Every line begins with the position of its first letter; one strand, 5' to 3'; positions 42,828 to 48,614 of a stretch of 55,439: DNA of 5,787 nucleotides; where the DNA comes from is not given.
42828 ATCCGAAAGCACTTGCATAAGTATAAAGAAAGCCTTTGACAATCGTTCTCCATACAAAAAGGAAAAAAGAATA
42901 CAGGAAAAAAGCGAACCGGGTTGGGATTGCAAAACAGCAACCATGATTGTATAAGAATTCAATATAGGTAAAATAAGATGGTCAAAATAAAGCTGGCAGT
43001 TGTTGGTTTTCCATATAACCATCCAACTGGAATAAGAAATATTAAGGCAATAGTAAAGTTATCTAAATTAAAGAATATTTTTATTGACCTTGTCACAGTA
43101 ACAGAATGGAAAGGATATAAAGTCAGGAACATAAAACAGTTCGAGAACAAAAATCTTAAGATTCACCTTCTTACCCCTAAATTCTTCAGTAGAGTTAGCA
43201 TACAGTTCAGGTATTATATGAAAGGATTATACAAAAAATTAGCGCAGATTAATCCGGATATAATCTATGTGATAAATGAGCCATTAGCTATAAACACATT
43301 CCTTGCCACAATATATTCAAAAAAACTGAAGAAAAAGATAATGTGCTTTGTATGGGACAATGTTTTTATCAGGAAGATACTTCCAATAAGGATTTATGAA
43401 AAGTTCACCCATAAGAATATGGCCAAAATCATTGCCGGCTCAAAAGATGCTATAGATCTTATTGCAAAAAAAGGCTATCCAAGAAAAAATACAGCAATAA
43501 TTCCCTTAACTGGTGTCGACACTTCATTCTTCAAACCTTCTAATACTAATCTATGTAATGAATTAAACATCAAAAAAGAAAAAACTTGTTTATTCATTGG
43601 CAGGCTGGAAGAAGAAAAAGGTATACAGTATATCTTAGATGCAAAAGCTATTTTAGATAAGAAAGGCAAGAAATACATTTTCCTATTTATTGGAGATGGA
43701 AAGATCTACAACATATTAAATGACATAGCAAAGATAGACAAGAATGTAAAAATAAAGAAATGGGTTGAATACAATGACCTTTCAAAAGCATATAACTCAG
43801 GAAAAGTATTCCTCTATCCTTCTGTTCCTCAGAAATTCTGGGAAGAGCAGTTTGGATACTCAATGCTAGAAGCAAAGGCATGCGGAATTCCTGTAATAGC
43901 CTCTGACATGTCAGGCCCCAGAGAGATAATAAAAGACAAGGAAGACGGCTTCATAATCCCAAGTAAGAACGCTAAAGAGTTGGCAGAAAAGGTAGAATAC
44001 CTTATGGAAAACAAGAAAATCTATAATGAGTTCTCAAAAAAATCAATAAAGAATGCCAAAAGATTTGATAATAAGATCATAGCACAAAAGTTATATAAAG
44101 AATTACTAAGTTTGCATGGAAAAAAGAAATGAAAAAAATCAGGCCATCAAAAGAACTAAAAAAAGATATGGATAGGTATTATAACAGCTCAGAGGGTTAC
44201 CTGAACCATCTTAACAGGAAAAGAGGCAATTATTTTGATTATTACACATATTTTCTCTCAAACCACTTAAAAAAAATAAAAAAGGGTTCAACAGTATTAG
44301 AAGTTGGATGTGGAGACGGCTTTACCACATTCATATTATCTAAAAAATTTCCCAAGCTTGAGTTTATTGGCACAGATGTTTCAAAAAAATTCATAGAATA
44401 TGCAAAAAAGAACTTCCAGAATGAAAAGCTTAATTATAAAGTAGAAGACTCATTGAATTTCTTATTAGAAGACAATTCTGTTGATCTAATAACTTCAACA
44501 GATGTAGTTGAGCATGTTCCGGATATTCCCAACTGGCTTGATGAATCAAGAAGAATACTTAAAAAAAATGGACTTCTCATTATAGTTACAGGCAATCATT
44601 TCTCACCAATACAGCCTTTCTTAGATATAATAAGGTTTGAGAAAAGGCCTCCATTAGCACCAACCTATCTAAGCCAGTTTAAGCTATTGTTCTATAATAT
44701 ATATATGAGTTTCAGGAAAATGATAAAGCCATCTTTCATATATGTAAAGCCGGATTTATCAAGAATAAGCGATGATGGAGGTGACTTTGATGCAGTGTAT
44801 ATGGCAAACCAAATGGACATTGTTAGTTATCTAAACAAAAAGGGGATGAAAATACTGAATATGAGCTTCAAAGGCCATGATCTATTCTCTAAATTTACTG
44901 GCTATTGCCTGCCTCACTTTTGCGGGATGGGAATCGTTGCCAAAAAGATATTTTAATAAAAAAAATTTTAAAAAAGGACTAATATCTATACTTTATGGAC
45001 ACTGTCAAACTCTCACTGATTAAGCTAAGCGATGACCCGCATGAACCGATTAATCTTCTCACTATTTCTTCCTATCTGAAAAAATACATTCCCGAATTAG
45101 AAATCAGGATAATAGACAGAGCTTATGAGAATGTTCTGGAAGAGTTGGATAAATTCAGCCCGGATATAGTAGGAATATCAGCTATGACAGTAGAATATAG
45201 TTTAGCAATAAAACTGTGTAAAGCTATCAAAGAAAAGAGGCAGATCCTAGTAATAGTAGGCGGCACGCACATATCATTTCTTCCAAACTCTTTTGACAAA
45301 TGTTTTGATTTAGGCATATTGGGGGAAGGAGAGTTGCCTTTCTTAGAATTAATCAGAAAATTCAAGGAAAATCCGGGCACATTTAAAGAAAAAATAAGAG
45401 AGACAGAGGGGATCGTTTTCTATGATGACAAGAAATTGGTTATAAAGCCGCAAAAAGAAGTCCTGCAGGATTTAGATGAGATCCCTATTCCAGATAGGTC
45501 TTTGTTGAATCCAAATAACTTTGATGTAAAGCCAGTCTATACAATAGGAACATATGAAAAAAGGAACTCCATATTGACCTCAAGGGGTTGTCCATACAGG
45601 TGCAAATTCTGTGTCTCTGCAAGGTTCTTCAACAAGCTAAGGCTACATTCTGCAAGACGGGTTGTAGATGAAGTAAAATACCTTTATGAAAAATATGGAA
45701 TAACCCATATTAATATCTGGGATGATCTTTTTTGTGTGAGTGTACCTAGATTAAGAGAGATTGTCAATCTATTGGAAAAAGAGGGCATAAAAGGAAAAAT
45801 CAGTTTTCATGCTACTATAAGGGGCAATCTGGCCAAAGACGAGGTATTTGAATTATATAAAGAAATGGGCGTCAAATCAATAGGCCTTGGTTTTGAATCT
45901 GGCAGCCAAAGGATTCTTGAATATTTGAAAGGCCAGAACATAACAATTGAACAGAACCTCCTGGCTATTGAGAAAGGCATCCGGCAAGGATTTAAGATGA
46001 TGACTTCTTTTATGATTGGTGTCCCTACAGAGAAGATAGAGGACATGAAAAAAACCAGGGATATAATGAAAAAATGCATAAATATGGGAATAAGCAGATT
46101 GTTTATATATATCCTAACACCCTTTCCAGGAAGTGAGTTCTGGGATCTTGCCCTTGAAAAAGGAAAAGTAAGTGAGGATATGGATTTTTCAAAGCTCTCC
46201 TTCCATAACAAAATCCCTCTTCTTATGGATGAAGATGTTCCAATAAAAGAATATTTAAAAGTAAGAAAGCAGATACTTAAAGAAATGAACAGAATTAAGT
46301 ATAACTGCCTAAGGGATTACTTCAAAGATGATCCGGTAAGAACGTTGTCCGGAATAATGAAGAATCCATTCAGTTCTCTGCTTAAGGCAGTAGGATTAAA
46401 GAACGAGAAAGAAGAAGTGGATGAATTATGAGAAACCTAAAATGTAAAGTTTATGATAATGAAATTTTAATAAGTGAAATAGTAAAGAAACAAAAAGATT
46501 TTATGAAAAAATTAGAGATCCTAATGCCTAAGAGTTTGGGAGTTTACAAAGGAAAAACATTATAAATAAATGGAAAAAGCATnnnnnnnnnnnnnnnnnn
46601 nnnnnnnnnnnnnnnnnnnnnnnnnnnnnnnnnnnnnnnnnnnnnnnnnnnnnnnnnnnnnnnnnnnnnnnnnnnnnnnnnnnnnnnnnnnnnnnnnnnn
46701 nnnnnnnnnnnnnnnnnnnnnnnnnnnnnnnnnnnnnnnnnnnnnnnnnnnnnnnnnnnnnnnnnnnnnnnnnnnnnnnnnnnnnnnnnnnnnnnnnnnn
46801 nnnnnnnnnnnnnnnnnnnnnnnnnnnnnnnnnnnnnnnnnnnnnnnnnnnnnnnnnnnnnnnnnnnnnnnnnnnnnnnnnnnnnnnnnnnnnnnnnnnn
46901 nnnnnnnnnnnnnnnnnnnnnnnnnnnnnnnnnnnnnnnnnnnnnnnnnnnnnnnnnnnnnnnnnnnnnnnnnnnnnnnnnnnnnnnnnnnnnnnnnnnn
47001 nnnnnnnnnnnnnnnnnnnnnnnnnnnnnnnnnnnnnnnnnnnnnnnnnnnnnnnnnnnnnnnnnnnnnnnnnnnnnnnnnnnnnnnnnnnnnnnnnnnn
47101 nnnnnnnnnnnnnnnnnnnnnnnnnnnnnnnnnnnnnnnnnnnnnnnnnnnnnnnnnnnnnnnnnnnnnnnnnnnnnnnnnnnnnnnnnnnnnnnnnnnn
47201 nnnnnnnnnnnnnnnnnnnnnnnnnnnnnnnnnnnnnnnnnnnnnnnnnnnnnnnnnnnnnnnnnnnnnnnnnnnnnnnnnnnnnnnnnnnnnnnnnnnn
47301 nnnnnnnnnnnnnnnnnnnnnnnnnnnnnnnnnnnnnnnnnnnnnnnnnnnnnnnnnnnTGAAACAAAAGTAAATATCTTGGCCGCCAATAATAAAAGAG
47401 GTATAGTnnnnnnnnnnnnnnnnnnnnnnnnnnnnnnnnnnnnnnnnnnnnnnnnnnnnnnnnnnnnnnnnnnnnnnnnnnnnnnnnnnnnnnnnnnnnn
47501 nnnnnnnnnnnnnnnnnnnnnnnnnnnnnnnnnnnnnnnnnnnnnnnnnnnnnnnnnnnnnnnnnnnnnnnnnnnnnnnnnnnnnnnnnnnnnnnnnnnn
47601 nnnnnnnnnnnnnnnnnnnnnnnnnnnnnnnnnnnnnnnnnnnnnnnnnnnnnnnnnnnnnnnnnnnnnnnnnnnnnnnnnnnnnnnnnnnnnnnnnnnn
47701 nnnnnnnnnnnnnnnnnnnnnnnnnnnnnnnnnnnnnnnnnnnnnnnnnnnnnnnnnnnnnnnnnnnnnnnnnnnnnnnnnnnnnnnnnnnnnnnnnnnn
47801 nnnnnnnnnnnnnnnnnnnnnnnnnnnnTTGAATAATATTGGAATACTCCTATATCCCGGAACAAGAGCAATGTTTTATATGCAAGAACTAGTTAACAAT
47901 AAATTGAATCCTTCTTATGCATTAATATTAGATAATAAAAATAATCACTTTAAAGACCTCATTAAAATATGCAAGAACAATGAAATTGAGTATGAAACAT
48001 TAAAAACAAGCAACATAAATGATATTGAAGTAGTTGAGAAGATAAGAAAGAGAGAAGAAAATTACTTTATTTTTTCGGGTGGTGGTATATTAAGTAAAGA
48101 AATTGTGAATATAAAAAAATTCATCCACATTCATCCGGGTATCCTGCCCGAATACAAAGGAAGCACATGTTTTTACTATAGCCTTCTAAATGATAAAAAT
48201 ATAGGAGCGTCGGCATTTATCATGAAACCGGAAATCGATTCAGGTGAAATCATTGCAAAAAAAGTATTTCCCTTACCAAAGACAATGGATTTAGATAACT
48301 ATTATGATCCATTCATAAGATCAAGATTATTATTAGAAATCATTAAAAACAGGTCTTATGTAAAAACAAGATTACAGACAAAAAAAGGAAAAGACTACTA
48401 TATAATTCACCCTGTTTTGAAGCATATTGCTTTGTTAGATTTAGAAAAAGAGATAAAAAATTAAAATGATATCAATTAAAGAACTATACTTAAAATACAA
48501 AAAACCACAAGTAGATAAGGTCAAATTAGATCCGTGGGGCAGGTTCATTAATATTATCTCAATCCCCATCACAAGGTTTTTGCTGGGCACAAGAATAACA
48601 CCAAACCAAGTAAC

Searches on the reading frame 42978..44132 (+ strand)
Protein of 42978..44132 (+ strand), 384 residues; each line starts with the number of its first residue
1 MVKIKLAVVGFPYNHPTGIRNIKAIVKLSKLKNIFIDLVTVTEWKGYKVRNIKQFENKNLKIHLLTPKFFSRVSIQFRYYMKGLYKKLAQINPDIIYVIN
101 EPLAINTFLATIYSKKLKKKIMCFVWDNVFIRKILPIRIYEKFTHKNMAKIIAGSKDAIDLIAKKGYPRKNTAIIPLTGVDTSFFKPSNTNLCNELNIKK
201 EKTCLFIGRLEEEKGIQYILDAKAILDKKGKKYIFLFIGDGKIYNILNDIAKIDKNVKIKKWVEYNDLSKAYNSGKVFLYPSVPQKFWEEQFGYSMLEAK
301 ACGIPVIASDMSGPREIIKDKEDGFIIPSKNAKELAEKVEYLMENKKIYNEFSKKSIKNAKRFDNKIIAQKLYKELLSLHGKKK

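Call 77: search_protein_families(library=pfam, proteins=[window:42978-44132:+], max_evalue=0.001)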
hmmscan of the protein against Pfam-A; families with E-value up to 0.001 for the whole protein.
window:42978-44132:+ (384 aa): 5 families
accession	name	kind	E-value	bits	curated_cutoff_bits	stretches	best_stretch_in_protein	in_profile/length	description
PF00534.26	Glycos_transf_1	-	6.6e-36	123.9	26.4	1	196-358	9-171/172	Glycosyl transferases group 1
PF13692.12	Glyco_trans_1_4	-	2.4e-30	106.1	27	1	202-345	2-142/142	Glycosyl transferases group 1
PF13524.12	Glyco_trans_1_2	-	2.3e-08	34.5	25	1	255-352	27-121/144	Glycosyl transferase-like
PF20706.3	GT4-conflict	-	4.1e-06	26.5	26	1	198-328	194-335/385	Family 4 Glycosyltransferase in conflict systems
PF13439.12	Glyco_transf_4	-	7.7e-06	26.5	28.5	1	66-183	47-169/170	Glycosyltransferase Family 4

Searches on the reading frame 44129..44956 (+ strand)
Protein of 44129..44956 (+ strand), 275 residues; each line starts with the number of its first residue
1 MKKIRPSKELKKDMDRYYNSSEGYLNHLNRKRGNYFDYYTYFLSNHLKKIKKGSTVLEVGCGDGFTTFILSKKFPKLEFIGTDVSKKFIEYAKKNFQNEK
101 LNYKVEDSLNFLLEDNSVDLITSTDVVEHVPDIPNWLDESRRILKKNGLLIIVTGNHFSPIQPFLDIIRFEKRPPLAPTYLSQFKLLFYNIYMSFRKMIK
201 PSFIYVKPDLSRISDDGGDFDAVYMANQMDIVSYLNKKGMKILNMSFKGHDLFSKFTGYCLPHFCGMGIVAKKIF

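Call 77: search_protein_families(library=pfam, proteins=[window:44129-44956:+], max_evalue=0.001)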
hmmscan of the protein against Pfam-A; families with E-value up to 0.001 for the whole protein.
window:44129-44956:+ (275 aa): 12 families
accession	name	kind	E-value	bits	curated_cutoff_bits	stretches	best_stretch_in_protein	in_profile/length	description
PF08241.18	Methyltransf_11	-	1.9e-21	77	21.2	1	57-152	1-95/95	Methyltransferase domain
PF13649.12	Methyltransf_25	-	2.5e-20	73.4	27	1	56-148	1-97/97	Methyltransferase domain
PF13847.12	Methyltransf_31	-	9.1e-20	71.3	27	1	50-156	1-113/145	Methyltransferase domain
PF08242.18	Methyltransf_12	-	3.1e-19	70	30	1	57-150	1-98/98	Methyltransferase domain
PF13489.12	Methyltransf_23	-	3.5e-15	56.6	27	1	43-156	13-120/164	Methyltransferase domain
PF05175.20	MTS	-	2.3e-10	40.8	23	1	36-158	16-144/170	Methyltransferase small domain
PF01209.24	Ubie_methyltran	-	4.7e-09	36.4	20.1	1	46-154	41-153/233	ubiE/COQ5 methyltransferase family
PF02353.26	CMAS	-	3.1e-08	33.7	27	1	49-154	59-166/273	Mycolic acid cyclopropane synthetase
PF02390.23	Methyltransf_4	-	8.5e-07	29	24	1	54-102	3-51/173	Putative methyltransferase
PF01135.25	PCMT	-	1.2e-05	25.6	20.3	1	45-102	67-124/210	Protein-L-isoaspartate(D-aspartate) O-methyltransferase (PCMT)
PF10294.15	Methyltransf_16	-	0.00016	21.9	21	1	48-152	42-155/174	Lysine methyltransferase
PF01564.23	Spermine_synth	-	0.00051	20.1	22.9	0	51-156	17-134/186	Spermine/spermidine synthase domain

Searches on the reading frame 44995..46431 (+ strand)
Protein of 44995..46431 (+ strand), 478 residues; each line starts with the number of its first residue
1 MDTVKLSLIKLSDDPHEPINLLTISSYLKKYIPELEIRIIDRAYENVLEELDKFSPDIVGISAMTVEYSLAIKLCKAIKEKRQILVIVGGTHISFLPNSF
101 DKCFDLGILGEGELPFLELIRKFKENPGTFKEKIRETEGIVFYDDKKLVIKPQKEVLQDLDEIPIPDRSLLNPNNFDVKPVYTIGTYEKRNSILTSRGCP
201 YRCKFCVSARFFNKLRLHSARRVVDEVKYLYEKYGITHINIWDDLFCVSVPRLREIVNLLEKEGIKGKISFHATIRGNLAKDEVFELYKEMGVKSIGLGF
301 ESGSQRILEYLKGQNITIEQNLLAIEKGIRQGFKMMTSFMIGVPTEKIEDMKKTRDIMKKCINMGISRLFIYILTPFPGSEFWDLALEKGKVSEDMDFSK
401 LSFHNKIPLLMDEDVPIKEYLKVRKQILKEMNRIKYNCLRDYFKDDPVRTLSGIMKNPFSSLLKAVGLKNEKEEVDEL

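Call 77: search_protein_families(library=pfam, proteins=[window:44995-46431:+], max_evalue=0.001)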
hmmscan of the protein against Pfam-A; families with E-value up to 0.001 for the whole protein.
window:44995-46431:+ (478 aa): 3 families
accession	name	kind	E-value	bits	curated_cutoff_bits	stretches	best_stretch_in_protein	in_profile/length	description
PF04055.27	Radical_SAM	-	1.8e-22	80.7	29.5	1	194-356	2-164/166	Radical SAM superfamily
PF02310.24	B12-binding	-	6e-15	55.6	32.1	1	15-119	11-120/121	B12 binding domain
PF19864.5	Radical_SAM_N2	-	0.00029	20.7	29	0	72-126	75-128/151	Radical SAM proteins, N-terminal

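Call 81: search_protein_families(library=ncbifam, proteins=[window:44995-46431:+], max_evalue=0.00001)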
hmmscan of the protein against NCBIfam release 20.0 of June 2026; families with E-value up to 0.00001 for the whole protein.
window:44995-46431:+ (478 aa): 19 families
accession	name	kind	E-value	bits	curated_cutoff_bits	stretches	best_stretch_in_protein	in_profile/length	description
TIGR02026.1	BchE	equivalog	1.6e-36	126.2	481.35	1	44-448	52-443/497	magnesium-protoporphyrin IX monomethyl ester anaerobic oxidative cyclase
NF050148.1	rSAM_ApyD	equivalog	9.8e-32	110.1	750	1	42-384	61-391/645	RiPP biosynthesis radical SAM protein ApyD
TIGR04013.1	B12_SAM_MJ_1487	hypoth_equivalog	9.1e-31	107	251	1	41-387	28-358/382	TIGR04013 family B12-binding domain/radical SAM domain-containing protein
TIGR03471.1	HpnJ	equivalog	7.2e-30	104.3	577.6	1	57-397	70-398/472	hopanoid biosynthesis associated radical SAM protein HpnJ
TIGR04385.1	B12_rSAM_cofa1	equivalog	7.6e-29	101.2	450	1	13-405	15-413/438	B12 lower ligand biosynthesis radical SAM protein BzaD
TIGR04014.1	B12_SAM_MJ_0865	equivalog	3.4e-28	98.6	360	1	48-392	31-364/434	methyl-coenzyme M reductase glutamine C-methyltransferase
TIGR04367.1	HpnR_B12_rSAM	equivalog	4.7e-28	98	650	1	36-387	38-374/490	hopanoid C-3 methylase HpnR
NF038361.1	rSAM_Sden_1168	equivalog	9.2e-26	90.5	575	1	73-393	162-480/560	Sden_1168 family B12-binding radical SAM P-methyltransferase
TIGR04072.2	rSAM_ladder_B12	equivalog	6.8e-25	87.6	360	2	192-403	182-389/443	lipid biosynthesis B12-binding/radical SAM protein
TIGR03975.1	rSAM_ocin_1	subfamily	1.2e-24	86.8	281.85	1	31-359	105-428/606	RiPP maturation radical SAM C-methyltransferase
TIGR04479.1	bcpD_PhpK_rSAM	subfamily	1e-21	76.9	600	1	50-360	105-408/504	PhpK family radical SAM P-methyltransferase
NF033712.0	B12_rSAM_KedN5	subfamily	8e-18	64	700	1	52-392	59-397/624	KedN5 family methylcobalamin-dependent radical SAM C-methyltransferase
TIGR03960.1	rSAM_fuse_unch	hypoth_equivalog_domain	1.9e-17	63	462.3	1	72-363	122-426/605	TIGR03960 family B12-binding radical SAM protein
NF033070.1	rSAM_AprD4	equivalog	1.5e-16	60.4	500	1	153-434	163-433/456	AprD4 family radical SAM diol-dehydratase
NF040542.1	rSAM_RCCLKC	equivalog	4.7e-16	59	450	1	16-360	11-349/423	arsinothricin biosynthesis radical SAM protein ArsL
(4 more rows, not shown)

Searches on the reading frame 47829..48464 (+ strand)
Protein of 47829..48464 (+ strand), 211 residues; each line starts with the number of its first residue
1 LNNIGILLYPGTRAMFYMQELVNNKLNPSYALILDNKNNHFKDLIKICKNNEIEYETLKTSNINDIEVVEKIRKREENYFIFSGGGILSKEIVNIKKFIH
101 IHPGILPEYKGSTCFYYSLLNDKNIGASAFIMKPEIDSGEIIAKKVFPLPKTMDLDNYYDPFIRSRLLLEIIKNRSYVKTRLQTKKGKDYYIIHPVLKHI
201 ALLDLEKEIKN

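Call 77: search_protein_families(library=pfam, proteins=[window:47829-48464:+], max_evalue=0.001)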
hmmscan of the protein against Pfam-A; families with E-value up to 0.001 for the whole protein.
window:47829-48464:+ (211 aa): 1 family
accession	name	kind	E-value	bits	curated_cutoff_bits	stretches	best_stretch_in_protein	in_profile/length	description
PF00551.24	Formyl_trans_N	-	6.3e-11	42.8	26.1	1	49-160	57-167/181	Formyl transferase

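Call 81: search_protein_families(library=ncbifam, proteins=[window:47829-48464:+], max_evalue=0.00001)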
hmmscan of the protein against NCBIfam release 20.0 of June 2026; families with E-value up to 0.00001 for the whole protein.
window:47829-48464:+ (211 aa): 4 families
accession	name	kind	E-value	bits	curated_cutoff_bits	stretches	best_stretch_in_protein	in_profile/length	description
TIGR00460.1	fmt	equivalog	1.2e-11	44.3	201.5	1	64-160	69-167/315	methionyl-tRNA formyltransferase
NF005755.0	PRK07579.1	equivalog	4.6e-08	33.2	238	1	36-146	23-136/245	dTDP-4-amino-4,6-dideoxyglucose formyltransferase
TIGR00639.1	PurN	equivalog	2.9e-07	30.2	150.1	1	24-158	24-165/192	phosphoribosylglycinamide formyltransferase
NF005414.0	PRK06988.1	equivalog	7.8e-06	25.1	316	1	38-148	41-153/311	formyltransferase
